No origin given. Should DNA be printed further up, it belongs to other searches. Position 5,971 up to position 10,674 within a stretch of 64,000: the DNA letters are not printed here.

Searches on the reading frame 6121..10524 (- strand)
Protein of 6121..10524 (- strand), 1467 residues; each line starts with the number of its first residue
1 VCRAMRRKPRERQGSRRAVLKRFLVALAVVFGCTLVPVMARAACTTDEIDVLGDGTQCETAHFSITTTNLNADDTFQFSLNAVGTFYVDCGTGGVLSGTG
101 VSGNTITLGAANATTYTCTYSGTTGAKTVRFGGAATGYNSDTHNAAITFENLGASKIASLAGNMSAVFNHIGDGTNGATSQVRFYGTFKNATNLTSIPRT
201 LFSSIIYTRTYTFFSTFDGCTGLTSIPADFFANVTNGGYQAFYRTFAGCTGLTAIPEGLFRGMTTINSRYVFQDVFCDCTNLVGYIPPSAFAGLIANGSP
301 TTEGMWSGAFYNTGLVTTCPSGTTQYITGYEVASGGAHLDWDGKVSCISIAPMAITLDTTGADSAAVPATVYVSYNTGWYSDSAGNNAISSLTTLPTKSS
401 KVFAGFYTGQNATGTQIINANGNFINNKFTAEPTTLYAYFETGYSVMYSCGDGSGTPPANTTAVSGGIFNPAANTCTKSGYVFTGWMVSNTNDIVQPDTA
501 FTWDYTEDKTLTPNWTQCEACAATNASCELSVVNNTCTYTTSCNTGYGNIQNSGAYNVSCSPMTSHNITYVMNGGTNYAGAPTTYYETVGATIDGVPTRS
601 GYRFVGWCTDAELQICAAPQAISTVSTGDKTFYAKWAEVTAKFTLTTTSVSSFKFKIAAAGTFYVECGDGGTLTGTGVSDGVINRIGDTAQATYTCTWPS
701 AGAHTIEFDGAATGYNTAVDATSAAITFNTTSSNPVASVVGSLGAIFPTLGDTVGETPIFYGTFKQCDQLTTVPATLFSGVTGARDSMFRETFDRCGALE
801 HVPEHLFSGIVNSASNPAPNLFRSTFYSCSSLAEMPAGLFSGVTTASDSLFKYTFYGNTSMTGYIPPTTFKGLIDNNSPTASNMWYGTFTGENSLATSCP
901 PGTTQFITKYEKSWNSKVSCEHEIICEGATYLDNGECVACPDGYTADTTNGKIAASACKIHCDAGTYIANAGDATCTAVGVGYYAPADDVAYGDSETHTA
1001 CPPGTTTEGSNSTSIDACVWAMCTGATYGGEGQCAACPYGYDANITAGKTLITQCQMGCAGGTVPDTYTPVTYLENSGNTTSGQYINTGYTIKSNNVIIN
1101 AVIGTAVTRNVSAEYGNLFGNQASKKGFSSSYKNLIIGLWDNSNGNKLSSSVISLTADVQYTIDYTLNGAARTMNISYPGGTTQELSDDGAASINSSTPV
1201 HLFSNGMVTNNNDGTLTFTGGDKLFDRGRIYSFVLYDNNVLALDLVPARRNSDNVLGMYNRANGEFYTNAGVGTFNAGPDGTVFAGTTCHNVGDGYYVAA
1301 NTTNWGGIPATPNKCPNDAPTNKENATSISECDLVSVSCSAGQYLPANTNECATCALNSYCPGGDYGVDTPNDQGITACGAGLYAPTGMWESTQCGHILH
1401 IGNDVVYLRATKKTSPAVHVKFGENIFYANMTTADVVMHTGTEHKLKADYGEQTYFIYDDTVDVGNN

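Call 41: search_protein_families(library=pfam, proteins=[window:6121-10524:-], max_evalue=0.0001)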
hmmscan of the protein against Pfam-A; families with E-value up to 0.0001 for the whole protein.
window:6121-10524:- (1467 aa): 1 family
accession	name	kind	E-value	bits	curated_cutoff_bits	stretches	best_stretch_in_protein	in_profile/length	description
PF09479.16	Flg_new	-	3.8e-12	46.6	27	1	566-635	1-65/65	Listeria-Bacteroides repeat domain (List_Bact_rpt)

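Call 86: search_protein_families(library=ncbifam, proteins=[window:6121-10524:-], max_evalue=1)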
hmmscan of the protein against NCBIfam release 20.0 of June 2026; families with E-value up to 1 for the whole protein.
window:6121-10524:- (1467 aa): 2 families
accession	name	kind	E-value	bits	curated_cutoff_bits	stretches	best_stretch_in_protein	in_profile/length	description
TIGR02543.1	List_Bact_rpt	repeat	1e-10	41.7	20.95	2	597-639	1-43/44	TIGR02543 family repeat protein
TIGR02167.2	Liste_lipo_26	repeat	0.0032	17.2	30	0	216-227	1-12/26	PARCEL repeat-containing surface protein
